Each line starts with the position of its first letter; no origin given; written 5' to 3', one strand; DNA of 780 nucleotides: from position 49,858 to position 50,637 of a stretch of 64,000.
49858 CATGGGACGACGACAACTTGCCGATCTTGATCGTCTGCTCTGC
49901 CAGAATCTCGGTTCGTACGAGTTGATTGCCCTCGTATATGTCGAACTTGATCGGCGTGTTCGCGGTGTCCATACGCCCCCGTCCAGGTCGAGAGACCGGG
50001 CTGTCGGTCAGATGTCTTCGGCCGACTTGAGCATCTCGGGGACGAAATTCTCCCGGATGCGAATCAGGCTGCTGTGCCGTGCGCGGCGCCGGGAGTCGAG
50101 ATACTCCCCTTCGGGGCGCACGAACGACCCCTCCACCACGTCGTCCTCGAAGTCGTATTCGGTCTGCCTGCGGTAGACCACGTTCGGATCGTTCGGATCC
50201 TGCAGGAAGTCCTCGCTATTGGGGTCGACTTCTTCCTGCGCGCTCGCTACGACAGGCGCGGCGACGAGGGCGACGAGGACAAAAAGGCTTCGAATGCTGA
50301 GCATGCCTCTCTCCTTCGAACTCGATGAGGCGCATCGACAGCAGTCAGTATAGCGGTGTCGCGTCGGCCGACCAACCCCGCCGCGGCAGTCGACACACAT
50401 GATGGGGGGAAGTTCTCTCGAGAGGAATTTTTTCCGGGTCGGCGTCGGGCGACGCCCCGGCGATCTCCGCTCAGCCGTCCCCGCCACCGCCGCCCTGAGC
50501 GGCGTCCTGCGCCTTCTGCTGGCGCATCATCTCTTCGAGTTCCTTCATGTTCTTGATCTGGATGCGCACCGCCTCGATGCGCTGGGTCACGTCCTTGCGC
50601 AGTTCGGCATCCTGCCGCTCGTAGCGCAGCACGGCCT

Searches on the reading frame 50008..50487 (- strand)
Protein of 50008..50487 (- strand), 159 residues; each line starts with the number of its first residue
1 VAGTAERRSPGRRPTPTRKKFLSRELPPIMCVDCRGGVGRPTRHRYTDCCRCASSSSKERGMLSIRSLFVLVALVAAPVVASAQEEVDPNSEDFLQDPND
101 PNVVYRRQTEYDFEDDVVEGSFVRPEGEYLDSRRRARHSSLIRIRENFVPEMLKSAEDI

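Call 13: search_protein_families(library=ncbifam, proteins=[window:50008-50487:-], max_evalue=0.001)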
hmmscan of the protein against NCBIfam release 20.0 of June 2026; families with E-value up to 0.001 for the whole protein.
window:50008-50487:- (159 aa): 1 family
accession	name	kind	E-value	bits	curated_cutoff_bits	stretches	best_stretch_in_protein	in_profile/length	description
NF033764.1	gliding_CglF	equivalog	5e-25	87.3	90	1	68-159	3-88/88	adventurous gliding motility protein CglF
